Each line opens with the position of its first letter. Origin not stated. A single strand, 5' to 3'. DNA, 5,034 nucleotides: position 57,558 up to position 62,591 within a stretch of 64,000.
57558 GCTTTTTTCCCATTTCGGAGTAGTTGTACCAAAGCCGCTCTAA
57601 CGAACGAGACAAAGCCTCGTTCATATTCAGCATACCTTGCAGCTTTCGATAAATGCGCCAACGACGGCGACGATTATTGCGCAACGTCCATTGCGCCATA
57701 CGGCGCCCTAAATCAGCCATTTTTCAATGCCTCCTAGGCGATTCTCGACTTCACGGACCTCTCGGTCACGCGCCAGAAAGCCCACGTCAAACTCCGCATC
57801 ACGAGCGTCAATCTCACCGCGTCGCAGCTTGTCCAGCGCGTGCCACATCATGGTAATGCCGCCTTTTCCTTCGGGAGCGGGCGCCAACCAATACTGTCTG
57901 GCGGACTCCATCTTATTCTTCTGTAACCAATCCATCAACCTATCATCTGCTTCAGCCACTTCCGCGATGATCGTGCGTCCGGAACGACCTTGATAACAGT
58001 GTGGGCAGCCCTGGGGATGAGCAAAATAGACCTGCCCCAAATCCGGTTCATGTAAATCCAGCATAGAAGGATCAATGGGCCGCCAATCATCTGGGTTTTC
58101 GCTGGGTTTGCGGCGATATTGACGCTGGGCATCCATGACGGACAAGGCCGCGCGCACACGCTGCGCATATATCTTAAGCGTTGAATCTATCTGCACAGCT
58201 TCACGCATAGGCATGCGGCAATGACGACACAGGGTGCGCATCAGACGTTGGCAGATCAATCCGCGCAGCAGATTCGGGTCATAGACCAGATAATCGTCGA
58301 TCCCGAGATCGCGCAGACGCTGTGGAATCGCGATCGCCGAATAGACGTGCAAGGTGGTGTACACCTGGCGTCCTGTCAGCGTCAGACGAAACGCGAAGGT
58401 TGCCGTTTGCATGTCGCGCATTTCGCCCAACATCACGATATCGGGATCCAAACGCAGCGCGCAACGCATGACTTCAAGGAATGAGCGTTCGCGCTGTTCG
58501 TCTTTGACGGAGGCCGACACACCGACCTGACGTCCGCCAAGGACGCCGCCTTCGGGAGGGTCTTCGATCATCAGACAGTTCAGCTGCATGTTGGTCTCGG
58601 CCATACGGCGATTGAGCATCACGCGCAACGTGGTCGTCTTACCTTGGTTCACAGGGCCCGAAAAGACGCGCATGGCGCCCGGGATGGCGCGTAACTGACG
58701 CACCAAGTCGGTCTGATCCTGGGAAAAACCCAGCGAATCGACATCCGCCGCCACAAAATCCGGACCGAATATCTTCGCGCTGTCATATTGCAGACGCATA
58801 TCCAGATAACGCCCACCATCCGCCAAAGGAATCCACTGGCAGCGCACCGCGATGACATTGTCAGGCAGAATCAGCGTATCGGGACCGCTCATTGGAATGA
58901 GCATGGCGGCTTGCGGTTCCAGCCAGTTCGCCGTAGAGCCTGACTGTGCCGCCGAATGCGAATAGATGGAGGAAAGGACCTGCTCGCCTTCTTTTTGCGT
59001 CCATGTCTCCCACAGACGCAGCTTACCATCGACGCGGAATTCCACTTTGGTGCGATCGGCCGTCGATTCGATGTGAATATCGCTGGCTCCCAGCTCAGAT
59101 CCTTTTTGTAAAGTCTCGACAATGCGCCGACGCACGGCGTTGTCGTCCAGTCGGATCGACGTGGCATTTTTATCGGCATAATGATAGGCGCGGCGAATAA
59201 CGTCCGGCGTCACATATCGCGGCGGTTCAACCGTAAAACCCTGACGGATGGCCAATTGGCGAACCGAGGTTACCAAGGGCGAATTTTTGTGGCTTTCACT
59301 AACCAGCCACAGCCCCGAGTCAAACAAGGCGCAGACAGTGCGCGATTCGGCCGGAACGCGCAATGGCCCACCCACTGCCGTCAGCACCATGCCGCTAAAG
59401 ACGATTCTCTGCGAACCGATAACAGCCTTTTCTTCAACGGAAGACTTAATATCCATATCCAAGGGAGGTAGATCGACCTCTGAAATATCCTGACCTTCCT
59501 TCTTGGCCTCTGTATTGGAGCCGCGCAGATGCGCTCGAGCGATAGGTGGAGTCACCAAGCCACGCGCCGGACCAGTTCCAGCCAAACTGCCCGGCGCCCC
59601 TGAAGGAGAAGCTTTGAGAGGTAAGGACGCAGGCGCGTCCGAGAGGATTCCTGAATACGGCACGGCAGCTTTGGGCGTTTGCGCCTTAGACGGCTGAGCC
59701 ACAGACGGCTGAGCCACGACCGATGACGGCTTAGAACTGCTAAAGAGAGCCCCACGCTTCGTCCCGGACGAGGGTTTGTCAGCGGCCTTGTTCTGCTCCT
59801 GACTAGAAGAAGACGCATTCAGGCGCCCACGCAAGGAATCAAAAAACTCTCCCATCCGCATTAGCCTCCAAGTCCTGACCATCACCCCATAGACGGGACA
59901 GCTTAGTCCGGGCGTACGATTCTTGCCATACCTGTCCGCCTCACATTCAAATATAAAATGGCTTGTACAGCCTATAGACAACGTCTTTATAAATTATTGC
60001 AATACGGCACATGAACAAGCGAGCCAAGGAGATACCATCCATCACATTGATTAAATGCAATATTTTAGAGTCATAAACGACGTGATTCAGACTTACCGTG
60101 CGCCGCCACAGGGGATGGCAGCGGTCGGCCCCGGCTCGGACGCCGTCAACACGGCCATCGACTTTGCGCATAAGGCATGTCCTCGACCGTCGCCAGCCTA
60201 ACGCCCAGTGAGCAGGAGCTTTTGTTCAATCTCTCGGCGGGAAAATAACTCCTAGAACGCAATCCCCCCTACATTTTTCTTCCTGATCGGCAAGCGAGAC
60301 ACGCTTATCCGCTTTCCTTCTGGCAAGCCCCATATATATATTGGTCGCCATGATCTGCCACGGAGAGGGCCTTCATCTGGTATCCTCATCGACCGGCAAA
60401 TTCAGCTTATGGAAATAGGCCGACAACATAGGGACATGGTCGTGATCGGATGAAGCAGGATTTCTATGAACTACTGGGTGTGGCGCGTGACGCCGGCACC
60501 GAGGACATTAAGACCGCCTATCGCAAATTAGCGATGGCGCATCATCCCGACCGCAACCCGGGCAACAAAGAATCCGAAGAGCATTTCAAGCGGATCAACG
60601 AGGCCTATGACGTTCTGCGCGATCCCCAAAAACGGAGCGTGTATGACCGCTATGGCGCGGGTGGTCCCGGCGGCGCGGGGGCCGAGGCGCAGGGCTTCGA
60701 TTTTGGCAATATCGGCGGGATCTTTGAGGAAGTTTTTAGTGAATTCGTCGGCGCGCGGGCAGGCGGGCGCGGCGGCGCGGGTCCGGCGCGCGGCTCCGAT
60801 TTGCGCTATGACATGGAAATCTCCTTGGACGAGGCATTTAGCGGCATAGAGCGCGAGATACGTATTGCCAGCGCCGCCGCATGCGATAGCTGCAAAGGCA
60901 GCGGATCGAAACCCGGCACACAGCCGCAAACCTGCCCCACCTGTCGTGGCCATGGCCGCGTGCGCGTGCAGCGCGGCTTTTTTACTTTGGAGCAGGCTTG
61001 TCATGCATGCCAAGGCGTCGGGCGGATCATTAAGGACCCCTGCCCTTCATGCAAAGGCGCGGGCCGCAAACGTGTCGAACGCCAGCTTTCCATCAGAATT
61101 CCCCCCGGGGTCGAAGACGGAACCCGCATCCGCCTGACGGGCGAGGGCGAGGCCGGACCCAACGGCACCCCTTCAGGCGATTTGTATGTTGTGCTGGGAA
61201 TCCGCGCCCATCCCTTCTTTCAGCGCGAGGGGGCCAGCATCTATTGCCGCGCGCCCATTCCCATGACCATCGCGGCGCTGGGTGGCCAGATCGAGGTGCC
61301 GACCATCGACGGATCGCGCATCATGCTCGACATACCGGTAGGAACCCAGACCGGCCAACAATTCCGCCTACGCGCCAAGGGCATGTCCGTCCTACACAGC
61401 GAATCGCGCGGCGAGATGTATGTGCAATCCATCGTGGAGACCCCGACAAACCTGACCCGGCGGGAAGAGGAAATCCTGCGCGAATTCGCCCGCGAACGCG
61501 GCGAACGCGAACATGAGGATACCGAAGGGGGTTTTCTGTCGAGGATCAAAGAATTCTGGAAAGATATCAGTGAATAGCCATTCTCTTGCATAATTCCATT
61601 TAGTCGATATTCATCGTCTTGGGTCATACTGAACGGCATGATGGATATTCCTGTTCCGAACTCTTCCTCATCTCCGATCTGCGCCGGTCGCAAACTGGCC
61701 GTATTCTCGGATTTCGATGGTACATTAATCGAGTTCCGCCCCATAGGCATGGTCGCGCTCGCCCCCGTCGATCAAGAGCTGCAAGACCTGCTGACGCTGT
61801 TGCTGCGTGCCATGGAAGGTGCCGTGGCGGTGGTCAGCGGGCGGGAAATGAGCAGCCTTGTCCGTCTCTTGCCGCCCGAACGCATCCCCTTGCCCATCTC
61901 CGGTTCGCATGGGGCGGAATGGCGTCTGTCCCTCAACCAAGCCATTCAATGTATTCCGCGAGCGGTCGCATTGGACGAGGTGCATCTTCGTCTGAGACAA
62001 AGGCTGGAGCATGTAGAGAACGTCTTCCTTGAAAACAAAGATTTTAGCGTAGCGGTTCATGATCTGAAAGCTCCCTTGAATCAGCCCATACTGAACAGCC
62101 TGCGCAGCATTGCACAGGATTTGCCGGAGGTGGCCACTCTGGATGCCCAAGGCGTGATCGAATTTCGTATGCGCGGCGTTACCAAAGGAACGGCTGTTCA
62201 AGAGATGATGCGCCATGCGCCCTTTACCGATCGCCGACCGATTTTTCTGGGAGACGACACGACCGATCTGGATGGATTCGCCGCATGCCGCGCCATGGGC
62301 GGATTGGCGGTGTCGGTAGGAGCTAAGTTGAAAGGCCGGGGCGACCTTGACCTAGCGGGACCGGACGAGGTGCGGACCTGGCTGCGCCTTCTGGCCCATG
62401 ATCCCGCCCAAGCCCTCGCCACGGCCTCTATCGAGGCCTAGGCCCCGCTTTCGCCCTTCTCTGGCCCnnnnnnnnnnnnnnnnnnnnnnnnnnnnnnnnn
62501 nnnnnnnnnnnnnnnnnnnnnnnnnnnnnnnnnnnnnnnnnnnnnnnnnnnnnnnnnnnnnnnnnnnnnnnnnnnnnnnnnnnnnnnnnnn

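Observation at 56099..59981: GspE-like ATPase, GspF-like platform and a stand-alone NuoI ferredoxin fused onto the head of the flgF-flgG-flgA-flgH cluster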

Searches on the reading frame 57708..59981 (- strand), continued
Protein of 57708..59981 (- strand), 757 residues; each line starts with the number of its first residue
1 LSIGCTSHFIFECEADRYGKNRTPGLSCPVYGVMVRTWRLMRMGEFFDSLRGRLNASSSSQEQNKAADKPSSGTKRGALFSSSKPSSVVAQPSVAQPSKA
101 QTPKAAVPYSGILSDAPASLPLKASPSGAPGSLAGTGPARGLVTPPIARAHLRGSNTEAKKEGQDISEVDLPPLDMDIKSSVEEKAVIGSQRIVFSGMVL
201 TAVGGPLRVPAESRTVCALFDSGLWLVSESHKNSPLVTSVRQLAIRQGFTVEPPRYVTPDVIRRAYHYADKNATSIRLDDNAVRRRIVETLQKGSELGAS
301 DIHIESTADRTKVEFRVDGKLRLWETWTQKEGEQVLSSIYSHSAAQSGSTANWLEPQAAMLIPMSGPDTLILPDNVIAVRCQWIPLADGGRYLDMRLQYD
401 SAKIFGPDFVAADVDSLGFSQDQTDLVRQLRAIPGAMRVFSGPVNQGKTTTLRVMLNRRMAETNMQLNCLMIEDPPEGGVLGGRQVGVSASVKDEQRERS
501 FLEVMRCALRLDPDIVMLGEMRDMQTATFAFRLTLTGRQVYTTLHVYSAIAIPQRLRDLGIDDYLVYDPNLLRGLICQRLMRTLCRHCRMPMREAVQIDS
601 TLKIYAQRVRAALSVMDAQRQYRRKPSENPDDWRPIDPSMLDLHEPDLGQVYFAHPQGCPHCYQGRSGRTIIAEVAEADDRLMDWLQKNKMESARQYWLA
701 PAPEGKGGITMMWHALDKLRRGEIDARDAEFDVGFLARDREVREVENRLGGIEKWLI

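Call 30: get_annotated_region(hit=H1, flank=9000)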
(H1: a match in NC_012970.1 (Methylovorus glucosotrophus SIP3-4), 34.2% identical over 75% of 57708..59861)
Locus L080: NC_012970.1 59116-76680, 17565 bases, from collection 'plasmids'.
description: Methylovorus glucosotrophus SIP3-4 plasmid pMsip01, complete sequence
organism: Methylovorus glucosotrophus SIP3-4 (NCBI taxid 582744)
taxonomy: Bacteria; Pseudomonadota; Betaproteobacteria; Nitrosomonadales; Methylophilaceae; Methylovorus; Methylovorus glucosotrophus; Methylovorus glucosotrophus SIP3-4
host: -; source: -; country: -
typing (MOB-suite, as given by PLSDB): conjugative; replicon rep_cluster_340; relaxase MOBP; mating-pair formation MPF_T
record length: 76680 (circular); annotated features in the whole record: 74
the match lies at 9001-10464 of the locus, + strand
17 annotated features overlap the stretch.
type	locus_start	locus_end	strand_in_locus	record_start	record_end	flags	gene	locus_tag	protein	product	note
CDS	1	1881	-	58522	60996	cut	-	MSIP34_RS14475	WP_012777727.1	transporter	-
CDS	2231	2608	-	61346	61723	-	-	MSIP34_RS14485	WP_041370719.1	TrbC/VirB2 family protein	-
CDS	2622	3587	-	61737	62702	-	trbB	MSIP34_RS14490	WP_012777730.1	P-type conjugative transfer ATPase TrbB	-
CDS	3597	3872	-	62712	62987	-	-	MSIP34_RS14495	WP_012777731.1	hypothetical protein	-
CDS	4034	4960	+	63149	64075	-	-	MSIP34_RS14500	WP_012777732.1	OmpA family protein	-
CDS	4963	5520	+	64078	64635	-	-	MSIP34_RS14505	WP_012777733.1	toxin co-regulated pilus biosynthesis Q family protein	-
CDS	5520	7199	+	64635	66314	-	-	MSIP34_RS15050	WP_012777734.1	PilN family type IVB pilus formation outer membrane protein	GO:0009297 - pilus assembly [Evidence IEA]; GO:0009306 - protein secretion [Evidence IEA]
CDS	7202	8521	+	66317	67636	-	pilO2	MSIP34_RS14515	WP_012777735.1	type 4b pilus protein PilO2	-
CDS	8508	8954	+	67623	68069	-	-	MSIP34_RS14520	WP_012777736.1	type IV pilus biogenesis protein PilP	-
CDS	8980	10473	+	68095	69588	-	-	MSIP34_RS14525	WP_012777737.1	ATPase, T2SS/T4P/T4SS family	-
CDS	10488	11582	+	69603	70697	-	-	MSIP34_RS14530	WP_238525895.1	type II secretion system F family protein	-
CDS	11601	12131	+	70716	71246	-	-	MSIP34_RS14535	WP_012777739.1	type 4 pilus major pilin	-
CDS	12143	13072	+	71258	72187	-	-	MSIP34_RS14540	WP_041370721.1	ATPase, T2SS/T4P/T4SS family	-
CDS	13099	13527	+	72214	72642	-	pilM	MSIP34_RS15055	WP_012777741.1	type IV pilus biogenesis protein PilM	-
CDS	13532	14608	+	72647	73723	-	-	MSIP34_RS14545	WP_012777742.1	ATPase, T2SS/T4P/T4SS family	-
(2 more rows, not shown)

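Call 31: get_annotated_region(hit=H12, flank=8000)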
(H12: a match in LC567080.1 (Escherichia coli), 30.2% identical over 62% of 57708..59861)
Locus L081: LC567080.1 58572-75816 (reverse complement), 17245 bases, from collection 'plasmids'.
description: Escherichia coli N590 plasmid pHU590 DNA, complete sequence
organism: Escherichia coli (NCBI taxid 562)
taxonomy: Bacteria; Pseudomonadota; Gammaproteobacteria; Enterobacterales; Enterobacteriaceae; Escherichia; Escherichia coli
host: -; source: Homo sapiens; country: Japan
typing (MOB-suite, as given by PLSDB): conjugative; replicon IncI-gamma/K1; relaxase MOBP; mating-pair formation MPF_I
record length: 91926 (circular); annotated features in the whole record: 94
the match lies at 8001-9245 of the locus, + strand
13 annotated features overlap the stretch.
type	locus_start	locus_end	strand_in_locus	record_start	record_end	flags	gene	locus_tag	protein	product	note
CDS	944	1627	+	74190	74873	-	traC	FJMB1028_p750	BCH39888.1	putative positive regulator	-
CDS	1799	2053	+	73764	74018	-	pilI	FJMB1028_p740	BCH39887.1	PilI type IV pilus biogenesis protein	-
CDS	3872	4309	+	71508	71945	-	pilM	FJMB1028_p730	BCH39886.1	PilM type IV pilus biogenesis protein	-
CDS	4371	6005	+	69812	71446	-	pilN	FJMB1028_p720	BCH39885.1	PilN type IV pilus secretin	-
CDS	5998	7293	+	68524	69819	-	pilO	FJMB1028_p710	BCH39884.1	PilO type IV pilus biogenesis protein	-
CDS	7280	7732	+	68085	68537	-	pilP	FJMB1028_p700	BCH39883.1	PilP type IV pilus biogenesis protein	-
CDS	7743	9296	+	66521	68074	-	pilQ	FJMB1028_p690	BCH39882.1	PilQ type IV pilus ATPase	-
CDS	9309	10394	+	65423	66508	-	pilR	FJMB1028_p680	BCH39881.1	PilR integral membrane protein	-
CDS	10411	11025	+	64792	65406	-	pilS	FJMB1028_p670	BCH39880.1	PilS typeIV prepilin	-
CDS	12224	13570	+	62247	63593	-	pilVA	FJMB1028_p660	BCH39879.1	PilVA typeIV preadhesin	-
CDS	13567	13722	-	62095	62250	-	-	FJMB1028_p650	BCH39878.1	hypothetical protein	-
CDS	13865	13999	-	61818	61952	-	-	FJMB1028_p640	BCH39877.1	hypothetical protein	-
CDS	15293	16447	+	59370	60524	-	rci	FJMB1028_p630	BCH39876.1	shufflon-specific DNA reconbinase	-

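Call 38: find_encoding_contigs(protein=P0002, flank=6000, max_places=1)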
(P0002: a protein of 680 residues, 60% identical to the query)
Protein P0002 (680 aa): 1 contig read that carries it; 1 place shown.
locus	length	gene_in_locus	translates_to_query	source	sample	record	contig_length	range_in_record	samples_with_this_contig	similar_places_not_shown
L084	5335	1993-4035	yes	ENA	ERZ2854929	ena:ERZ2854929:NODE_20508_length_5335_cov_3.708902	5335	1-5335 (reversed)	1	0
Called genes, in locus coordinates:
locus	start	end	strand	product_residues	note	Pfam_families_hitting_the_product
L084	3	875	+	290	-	?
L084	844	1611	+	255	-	-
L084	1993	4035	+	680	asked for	PF00437:T2SSE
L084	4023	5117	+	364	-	PF00482:T2SSF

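Call 39: find_encoding_contigs(protein=P0024, flank=10000, max_places=1)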
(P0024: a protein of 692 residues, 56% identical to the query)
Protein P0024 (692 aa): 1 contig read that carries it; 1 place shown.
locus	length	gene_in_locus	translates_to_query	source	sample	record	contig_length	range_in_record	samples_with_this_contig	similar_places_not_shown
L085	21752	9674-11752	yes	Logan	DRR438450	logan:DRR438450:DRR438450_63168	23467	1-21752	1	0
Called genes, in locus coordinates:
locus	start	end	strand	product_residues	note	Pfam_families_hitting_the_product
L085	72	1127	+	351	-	-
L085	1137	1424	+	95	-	-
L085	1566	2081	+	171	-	PF16816:DotD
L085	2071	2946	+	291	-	PF16932:T4SS_TraI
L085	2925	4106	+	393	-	PF00437:T2SSE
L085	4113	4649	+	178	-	PF28014:IcmT_2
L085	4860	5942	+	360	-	PF10671:TcpQ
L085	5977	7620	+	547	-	PF07655:Secretin_N_2 (weak), PF00263:Secretin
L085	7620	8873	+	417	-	PF06864:PAP_PilO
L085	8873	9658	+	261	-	-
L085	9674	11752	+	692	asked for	PF00437:T2SSE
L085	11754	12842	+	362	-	PF00482:T2SSF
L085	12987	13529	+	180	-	-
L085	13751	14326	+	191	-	-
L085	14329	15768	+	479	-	PF13884:Peptidase_S74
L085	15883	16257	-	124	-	-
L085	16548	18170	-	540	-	PF00092:VWA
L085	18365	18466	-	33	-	-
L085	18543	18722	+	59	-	PF04964:Flp_Fap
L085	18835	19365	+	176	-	PF01478:Peptidase_A24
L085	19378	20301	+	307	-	PF08666:SAF, PF16976:RcpC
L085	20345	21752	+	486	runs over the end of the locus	PF13629:T2SS-T3SS_pil_N, PF00263:Secretin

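Call 48: find_encoding_contigs(protein=P0001, flank=10000, max_places=2)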
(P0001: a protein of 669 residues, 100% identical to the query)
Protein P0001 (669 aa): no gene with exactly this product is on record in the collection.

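Call 49: list_cluster_members(proteins=[P0001, P0121])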
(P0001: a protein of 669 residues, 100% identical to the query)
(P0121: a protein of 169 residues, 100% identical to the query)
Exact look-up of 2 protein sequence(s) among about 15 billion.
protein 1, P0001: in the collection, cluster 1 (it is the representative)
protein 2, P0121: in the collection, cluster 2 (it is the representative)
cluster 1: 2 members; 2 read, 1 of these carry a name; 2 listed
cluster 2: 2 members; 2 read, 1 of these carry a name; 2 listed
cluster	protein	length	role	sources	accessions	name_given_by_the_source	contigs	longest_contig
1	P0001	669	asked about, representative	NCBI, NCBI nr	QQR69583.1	MAG: Flp pilus assembly complex ATPase component TadA [Alphaproteobacteria bacterium]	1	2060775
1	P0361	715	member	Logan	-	-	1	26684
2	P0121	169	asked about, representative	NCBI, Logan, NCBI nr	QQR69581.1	MAG: NADH-quinone oxidoreductase subunit NuoI [Alphaproteobacteria bacterium]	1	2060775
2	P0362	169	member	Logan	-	-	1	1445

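Call 55: search_solved_structures(query=window:57708-59861:-, max_evalue=0.00001)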
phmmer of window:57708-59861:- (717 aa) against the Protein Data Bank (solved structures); distinct sequences matched with E-value up to 0.00001: 25.
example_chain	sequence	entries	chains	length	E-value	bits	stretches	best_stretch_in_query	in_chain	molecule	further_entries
8dze_A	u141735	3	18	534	4.4e-68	233.5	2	159-556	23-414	BfpD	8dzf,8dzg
1p9r_A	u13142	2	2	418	7.6e-37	130.2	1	239-553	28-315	General secretion pathway protein E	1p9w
4ksr_A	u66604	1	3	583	3.2e-36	128.2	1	239-553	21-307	Type II secretion system protein E, Hemolysin-coregulated protein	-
4kss_A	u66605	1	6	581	3.4e-36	128.1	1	239-553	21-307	Type II secretion system protein E, hemolysin-coregulated protein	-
4pht_A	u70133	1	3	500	5.4e-35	124.1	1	239-555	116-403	General secretory pathway protein E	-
5oiu_A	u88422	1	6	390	8.1e-27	97.1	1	237-553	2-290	Type IV pilus assembly protein PilF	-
6f8l_G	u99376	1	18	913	3.2e-26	95.1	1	234-553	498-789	Type IV pilus assembly protein PilF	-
5it5_F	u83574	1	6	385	2.3e-25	92.3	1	247-553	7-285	ATP binding motif-containing protein PilF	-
6ejf_A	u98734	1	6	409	3e-25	91.9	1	247-553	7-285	Type IV pilus assembly protein PilF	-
3jc8_Ba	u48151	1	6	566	2e-22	82.6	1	370-554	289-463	Type IV-A pilus assembly ATPase PilB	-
6olj_C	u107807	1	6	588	4.6e-22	81.4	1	370-557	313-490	Type IV pilus biogenesis ATPase PilB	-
5tsg_B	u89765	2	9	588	4.6e-22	81.4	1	370-557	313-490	Type IV pilus biogenesis ATPase PilB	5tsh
5zfr_A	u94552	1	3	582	1.7e-20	76.2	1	371-551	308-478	Type IV pilus biogenesis ATPase PilB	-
2ewv_A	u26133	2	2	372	2.6e-17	65.7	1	397-542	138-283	twitching motility protein PilT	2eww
2gsz_A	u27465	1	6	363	4e-17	65.1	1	397-542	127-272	twitching motility protein PilT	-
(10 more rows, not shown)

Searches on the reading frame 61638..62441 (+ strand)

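Call 33: search_protein_families(library=pfam, proteins=[window:61638-62441:+], max_evalue=0.01)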
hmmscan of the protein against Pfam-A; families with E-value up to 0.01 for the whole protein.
window:61638-62441:+ (267 aa): 2 families
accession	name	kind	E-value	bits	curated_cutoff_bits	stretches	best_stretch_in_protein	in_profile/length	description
PF02358.22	Trehalose_PPase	-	2.3e-25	89.5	27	1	23-230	1-218/235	Trehalose-phosphatase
PF08282.18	Hydrolase_3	-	0.0002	21.6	20.9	0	165-212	170-217/255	haloacid dehalogenase-like hydrolase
